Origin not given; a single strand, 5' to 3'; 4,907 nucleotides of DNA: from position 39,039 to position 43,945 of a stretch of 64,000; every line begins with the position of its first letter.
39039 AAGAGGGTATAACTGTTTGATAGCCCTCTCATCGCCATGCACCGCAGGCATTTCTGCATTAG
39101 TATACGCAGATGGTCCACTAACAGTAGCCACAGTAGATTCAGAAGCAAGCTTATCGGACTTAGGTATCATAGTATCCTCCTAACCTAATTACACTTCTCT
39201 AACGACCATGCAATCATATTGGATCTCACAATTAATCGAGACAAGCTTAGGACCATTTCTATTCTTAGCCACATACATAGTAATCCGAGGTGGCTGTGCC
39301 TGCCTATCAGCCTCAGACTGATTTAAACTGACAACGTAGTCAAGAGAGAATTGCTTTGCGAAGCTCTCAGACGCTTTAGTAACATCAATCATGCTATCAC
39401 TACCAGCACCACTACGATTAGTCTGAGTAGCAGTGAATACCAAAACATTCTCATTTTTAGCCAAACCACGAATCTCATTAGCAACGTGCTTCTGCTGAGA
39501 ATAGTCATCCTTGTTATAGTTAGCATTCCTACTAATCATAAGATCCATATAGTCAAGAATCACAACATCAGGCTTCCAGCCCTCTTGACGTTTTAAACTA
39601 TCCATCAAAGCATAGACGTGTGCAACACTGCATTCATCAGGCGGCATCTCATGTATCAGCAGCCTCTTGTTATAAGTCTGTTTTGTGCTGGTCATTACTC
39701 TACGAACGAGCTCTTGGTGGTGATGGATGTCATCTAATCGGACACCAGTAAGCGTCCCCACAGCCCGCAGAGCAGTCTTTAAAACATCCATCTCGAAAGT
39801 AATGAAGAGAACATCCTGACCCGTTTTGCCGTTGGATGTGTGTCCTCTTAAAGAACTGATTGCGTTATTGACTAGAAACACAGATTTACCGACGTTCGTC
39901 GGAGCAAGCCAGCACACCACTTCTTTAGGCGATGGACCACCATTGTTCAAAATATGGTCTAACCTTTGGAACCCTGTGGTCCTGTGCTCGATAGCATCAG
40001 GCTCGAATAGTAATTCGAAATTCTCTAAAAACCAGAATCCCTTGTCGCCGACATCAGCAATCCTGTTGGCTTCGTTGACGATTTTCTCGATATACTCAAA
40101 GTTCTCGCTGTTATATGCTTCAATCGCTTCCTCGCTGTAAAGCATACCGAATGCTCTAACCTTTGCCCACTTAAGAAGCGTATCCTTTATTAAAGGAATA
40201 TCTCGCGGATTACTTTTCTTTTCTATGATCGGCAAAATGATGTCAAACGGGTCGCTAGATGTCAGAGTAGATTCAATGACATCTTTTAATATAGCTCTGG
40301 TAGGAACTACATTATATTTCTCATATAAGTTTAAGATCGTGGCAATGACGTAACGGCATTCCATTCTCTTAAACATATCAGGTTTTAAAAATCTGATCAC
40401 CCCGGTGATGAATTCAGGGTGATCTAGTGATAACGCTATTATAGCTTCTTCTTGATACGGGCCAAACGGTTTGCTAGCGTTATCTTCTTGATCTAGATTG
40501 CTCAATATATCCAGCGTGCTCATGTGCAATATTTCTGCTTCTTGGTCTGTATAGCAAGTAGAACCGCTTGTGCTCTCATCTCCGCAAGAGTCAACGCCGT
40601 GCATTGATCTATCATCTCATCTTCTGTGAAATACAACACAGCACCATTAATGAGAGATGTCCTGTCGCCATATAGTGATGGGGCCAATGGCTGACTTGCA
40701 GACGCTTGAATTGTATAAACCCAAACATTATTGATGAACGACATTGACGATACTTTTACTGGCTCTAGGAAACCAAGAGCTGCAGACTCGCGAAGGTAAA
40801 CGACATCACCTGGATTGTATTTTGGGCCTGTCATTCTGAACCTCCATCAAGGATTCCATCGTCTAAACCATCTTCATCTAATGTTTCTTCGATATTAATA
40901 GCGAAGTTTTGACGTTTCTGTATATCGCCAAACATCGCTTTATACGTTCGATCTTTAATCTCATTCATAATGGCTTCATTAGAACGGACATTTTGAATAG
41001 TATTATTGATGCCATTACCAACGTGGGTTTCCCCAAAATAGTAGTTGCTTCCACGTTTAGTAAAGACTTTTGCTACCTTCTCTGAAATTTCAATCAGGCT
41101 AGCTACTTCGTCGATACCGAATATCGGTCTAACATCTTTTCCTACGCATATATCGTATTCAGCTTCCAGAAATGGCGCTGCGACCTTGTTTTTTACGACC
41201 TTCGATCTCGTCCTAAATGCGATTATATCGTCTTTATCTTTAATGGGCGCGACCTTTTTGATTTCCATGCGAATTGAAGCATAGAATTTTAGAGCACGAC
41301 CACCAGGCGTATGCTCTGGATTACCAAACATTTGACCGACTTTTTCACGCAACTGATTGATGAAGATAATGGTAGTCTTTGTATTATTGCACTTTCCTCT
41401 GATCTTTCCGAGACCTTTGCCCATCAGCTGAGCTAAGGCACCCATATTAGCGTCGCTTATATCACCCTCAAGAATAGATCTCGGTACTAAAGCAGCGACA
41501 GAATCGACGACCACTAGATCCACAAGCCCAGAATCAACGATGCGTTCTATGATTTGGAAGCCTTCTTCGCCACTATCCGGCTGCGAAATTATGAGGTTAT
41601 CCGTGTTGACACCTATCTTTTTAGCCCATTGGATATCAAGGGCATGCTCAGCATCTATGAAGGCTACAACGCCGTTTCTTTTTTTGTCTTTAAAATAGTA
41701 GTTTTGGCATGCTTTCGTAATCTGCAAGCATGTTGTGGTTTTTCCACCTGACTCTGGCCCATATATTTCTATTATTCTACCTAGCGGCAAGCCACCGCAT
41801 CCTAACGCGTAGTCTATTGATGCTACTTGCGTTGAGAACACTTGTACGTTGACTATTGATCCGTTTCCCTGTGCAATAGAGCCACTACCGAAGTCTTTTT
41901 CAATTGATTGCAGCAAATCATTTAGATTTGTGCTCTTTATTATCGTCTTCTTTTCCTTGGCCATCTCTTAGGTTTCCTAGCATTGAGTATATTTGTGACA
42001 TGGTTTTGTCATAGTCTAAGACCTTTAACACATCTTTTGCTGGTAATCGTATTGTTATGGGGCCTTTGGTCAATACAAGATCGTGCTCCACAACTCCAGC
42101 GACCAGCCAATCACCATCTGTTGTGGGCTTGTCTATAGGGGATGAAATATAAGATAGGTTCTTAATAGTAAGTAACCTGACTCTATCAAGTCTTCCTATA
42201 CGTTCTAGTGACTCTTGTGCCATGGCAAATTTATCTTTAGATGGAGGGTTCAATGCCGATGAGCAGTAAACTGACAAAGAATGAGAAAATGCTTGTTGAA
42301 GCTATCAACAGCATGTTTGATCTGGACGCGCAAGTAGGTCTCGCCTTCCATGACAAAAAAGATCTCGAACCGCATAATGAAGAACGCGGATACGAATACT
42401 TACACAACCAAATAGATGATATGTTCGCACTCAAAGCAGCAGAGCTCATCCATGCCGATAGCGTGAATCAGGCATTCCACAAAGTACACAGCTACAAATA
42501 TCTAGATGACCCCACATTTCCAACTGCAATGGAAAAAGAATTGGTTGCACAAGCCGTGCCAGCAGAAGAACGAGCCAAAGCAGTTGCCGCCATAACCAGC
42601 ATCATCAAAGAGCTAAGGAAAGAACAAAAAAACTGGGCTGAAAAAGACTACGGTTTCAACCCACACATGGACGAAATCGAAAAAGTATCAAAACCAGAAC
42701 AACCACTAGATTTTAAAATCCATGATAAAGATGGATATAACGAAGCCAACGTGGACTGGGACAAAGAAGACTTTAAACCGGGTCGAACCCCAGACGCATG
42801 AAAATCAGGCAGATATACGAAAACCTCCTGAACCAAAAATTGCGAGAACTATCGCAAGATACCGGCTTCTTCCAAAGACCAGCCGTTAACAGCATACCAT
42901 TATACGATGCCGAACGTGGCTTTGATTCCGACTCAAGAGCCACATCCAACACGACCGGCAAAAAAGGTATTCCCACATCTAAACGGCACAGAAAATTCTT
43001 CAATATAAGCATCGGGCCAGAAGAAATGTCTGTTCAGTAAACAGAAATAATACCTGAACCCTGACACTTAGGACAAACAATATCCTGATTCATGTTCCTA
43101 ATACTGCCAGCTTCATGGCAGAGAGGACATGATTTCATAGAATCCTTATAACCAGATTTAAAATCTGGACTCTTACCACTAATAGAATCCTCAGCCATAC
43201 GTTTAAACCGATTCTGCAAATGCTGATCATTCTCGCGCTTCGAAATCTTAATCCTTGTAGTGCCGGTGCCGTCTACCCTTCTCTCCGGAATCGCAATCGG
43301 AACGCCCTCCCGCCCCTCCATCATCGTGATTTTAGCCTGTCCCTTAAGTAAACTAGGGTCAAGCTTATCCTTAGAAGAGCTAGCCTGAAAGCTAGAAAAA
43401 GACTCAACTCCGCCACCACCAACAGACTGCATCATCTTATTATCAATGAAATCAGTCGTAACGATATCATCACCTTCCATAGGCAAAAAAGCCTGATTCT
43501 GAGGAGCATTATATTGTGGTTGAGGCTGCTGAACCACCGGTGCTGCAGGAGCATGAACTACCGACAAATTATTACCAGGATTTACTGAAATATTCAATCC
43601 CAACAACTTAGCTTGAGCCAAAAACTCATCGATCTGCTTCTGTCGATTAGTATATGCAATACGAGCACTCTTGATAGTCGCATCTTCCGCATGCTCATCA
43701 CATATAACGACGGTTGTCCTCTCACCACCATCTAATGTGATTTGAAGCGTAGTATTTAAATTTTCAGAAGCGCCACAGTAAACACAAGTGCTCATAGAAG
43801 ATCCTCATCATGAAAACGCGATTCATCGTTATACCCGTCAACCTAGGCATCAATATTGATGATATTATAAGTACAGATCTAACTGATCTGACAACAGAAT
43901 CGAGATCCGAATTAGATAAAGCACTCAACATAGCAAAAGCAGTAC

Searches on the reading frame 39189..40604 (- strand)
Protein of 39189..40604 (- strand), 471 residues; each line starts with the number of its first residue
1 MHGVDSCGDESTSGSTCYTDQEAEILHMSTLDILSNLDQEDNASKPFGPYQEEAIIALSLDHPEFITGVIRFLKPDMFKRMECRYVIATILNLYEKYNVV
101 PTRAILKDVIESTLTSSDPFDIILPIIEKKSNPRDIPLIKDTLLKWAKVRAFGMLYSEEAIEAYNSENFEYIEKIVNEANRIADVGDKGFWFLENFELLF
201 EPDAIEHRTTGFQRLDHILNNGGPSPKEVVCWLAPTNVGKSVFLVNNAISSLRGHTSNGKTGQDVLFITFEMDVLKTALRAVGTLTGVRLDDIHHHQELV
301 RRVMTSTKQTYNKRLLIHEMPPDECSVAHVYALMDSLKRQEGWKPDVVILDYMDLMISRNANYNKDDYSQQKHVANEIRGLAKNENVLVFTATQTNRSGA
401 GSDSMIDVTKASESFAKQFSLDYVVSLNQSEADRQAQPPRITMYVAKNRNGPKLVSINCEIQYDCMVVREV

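Call 47: search_protein_families(library=pfam, proteins=[window:39189-40604:-], max_evalue=0.001)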
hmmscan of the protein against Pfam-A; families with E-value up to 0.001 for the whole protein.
window:39189-40604:- (471 aa): 3 families
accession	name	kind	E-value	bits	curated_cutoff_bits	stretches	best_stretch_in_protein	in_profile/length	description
PF03796.21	DnaB_C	-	7.2e-17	62.1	27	1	209-453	3-239/255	DnaB-like helicase C terminal domain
PF13481.12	AAA_25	-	6.9e-08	32.8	27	1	226-397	32-192/195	AAA domain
PF00772.26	DnaB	-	0.00031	21.2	23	0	50-100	7-57/103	DnaB-like helicase N terminal domain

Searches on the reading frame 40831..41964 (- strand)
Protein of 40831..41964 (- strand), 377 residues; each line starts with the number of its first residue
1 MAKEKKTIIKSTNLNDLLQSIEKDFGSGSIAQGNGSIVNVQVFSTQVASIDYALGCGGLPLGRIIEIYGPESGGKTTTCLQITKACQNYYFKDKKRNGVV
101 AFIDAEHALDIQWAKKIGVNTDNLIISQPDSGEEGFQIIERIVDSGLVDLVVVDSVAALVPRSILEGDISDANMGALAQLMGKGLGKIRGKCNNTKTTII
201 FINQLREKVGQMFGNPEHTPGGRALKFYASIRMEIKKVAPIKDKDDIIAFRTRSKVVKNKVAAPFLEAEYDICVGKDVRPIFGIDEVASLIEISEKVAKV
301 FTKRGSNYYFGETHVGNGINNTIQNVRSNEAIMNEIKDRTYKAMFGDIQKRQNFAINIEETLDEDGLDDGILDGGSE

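Call 47: search_protein_families(library=pfam, proteins=[window:40831-41964:-], max_evalue=0.001)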
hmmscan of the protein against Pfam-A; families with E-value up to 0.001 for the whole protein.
window:40831-41964:- (377 aa): 3 families
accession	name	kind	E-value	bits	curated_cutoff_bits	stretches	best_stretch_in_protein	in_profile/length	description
PF00154.27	RecA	-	1.2e-99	333.5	27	1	14-278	3-261/262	recA bacterial DNA recombination protein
PF08423.17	Rad51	-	7e-07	29.2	22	1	43-237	8-211/244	Rad51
PF21096.2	RecA_C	-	1.6e-05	25.4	27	1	298-341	10-53/57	RecA C-terminal domain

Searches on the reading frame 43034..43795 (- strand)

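Call 47: search_protein_families(library=pfam, proteins=[window:43034-43795:-], max_evalue=0.001)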
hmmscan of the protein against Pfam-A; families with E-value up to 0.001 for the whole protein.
window:43034-43795:- (253 aa): 1 family
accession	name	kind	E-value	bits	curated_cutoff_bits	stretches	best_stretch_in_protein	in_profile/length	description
PF15777.11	Anti-TRAP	-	0.00059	20.2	32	0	221-250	11-42/59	Tryptophan RNA-binding attenuator protein inhibitory protein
